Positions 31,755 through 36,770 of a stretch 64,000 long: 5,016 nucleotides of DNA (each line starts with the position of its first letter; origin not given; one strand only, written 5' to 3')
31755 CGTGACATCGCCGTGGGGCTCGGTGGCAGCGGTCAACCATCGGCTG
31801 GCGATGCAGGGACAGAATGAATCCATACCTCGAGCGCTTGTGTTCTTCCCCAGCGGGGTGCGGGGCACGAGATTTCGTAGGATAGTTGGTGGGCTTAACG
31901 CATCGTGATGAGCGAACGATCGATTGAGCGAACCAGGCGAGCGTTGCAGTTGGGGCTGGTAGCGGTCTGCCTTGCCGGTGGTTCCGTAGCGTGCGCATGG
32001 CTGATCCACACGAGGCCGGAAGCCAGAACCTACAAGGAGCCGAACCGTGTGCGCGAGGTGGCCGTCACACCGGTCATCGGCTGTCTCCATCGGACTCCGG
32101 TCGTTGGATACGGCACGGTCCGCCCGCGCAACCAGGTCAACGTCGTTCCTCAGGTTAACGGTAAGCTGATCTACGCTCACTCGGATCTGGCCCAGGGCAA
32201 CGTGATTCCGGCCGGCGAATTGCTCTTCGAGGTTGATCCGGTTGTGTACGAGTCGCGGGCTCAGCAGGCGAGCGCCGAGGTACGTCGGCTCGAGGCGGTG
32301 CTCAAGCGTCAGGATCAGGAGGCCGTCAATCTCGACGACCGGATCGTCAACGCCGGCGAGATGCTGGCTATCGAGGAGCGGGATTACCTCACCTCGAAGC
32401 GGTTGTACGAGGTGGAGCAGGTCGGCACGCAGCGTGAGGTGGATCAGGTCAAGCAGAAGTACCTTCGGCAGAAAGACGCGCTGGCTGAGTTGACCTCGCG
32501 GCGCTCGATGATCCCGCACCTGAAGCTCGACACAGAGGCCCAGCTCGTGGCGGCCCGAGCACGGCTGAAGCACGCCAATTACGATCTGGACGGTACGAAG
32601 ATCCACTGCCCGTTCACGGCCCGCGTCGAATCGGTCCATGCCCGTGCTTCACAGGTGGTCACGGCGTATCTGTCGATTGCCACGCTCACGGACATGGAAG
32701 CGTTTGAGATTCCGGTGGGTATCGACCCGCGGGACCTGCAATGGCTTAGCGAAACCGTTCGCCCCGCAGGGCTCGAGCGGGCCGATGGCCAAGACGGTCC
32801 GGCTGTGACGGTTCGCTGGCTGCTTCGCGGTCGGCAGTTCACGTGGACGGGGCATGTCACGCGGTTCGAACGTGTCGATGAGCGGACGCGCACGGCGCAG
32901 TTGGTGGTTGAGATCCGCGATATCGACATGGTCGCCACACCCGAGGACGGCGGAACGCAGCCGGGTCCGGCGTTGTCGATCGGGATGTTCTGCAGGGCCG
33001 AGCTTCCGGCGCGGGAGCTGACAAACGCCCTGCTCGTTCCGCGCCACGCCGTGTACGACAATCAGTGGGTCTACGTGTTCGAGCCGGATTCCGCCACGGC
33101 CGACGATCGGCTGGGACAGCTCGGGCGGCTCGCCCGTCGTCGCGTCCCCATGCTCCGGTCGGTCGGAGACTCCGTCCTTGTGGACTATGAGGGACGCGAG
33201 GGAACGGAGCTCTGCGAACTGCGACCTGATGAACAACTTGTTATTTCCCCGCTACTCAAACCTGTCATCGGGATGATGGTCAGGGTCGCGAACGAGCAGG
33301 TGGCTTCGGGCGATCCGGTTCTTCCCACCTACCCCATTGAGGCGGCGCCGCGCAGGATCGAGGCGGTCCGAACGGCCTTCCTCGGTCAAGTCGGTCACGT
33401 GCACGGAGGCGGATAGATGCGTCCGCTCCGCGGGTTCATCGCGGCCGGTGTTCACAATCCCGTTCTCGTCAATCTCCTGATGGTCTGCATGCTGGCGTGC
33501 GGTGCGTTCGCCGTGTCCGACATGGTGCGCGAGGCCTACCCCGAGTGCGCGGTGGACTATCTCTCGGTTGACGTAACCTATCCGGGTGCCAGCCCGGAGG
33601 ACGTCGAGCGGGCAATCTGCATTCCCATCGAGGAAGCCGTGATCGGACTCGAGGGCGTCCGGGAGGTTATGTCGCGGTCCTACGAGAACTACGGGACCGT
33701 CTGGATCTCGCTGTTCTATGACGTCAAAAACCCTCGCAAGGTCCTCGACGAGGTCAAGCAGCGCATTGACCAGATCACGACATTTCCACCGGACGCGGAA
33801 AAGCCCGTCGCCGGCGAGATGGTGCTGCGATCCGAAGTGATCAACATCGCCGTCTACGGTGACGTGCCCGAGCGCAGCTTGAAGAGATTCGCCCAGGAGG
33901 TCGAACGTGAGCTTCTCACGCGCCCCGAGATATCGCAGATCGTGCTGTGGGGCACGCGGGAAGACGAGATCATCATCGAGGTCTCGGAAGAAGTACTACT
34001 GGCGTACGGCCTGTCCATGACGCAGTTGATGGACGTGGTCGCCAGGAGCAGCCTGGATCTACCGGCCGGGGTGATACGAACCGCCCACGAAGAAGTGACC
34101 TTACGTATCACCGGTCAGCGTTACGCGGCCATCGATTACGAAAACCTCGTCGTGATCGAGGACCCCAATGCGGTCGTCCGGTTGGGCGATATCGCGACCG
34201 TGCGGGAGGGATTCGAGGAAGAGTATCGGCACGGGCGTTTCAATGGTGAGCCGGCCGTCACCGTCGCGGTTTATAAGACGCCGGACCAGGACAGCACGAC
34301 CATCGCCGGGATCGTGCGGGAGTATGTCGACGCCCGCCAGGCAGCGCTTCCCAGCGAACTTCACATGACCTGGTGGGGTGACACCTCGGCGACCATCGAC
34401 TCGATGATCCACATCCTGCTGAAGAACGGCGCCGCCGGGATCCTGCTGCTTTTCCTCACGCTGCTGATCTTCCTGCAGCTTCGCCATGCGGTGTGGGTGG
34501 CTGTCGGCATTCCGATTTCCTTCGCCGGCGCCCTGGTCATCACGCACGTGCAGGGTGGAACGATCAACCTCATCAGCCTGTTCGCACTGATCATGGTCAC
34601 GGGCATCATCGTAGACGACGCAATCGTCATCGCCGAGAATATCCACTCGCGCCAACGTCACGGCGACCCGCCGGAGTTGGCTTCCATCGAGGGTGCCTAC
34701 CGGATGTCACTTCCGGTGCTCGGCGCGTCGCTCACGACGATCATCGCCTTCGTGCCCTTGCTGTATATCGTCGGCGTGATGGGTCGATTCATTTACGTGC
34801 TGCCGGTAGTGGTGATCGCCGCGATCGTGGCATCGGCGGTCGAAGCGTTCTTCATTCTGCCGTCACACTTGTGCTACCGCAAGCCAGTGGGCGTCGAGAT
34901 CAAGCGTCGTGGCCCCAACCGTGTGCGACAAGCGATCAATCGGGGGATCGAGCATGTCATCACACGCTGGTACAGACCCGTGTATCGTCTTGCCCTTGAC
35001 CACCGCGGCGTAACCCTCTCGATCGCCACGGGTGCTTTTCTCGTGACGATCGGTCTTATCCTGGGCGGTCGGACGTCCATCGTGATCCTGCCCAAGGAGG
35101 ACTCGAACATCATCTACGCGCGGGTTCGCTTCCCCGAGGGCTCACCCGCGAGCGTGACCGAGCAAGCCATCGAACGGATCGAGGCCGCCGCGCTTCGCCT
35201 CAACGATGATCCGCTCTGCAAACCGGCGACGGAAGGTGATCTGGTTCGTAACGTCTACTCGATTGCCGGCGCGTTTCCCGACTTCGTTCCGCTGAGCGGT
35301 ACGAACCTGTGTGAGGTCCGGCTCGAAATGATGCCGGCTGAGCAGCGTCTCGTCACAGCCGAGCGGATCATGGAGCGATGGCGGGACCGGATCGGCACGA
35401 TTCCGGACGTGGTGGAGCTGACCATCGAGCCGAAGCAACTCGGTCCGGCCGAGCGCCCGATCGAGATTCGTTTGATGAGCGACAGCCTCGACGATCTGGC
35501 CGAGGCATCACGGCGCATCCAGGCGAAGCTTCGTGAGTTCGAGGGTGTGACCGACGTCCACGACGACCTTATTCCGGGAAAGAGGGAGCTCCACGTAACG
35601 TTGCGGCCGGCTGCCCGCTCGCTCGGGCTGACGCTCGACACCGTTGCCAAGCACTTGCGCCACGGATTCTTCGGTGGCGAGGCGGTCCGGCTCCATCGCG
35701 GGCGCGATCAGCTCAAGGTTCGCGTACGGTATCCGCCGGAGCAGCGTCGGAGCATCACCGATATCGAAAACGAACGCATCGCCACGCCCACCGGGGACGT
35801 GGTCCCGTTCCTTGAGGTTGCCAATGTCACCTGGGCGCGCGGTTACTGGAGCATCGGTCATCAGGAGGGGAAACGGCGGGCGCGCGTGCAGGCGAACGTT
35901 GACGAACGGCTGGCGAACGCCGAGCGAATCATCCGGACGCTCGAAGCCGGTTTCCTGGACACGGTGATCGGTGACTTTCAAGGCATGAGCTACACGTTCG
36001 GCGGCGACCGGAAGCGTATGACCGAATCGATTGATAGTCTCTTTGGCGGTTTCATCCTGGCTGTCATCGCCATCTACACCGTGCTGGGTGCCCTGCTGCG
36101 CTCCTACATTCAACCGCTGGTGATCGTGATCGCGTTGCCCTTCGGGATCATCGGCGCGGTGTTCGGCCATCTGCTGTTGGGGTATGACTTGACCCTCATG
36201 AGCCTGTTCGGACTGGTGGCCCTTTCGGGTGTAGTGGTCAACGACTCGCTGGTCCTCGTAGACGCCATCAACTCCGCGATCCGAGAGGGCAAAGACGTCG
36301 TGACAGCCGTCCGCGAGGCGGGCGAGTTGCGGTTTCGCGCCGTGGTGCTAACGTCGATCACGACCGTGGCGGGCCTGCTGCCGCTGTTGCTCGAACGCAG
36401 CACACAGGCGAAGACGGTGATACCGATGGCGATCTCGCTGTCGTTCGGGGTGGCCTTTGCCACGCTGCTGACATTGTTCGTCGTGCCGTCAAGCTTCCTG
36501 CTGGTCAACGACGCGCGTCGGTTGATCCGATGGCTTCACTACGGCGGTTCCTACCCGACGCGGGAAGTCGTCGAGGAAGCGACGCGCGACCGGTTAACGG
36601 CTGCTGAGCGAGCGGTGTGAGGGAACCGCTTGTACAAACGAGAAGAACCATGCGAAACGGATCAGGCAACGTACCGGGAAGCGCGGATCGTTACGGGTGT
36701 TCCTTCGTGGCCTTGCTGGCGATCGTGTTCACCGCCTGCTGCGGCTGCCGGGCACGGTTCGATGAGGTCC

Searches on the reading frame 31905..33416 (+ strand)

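Call 10: search_protein_families(library=pfam, proteins=[window:31905-33416:+], max_evalue=0.001)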
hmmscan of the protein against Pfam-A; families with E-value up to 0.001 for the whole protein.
window:31905-33416:+ (503 aa): 1 family
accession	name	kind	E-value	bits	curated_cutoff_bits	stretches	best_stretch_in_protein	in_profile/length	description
PF13437.12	HlyD_3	-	1.8e-06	29.1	22.2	0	233-283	2-53/106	HlyD family secretion protein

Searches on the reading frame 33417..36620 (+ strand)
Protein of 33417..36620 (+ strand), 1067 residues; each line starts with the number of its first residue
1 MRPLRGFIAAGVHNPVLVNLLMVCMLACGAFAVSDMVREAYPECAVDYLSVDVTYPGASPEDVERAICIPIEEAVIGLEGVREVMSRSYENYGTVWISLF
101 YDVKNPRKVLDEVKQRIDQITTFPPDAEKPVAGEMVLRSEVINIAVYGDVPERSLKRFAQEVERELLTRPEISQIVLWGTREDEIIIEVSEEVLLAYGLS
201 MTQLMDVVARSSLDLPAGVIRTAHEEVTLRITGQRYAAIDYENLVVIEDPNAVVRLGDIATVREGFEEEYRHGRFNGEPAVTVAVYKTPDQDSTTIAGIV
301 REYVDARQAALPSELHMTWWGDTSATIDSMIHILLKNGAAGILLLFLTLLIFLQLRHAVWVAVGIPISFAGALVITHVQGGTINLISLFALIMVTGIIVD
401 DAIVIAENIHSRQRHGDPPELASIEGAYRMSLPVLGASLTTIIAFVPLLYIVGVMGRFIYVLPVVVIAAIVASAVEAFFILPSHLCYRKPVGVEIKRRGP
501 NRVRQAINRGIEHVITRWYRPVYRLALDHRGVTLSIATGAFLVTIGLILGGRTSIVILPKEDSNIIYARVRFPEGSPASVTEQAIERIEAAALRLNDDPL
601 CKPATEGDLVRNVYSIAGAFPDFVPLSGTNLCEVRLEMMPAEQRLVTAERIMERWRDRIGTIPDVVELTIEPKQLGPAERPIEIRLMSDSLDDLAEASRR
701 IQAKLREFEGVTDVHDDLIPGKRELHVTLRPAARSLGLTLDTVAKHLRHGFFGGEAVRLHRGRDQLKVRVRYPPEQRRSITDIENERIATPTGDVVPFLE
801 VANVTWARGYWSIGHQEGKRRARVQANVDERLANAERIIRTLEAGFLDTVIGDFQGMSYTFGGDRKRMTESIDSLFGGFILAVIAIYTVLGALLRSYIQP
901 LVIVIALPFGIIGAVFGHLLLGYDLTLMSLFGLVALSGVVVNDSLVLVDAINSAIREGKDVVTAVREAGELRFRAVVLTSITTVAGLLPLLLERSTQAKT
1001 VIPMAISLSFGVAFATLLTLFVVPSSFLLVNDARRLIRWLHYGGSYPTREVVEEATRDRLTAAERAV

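Call 10: search_protein_families(library=pfam, proteins=[window:33417-36620:+], max_evalue=0.001)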
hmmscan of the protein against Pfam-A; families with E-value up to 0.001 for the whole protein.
window:33417-36620:+ (1067 aa): 2 families
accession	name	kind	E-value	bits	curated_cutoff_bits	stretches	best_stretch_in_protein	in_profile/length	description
PF00873.25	ACR_tran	-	2e-163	546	28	1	11-1030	5-1020/1021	AcrB/AcrD/AcrF family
PF02355.23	SecD_SecF_C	-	2.1e-06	27.7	20.5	0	880-1024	38-180/189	Protein export membrane protein SecD/SecF, C-terminal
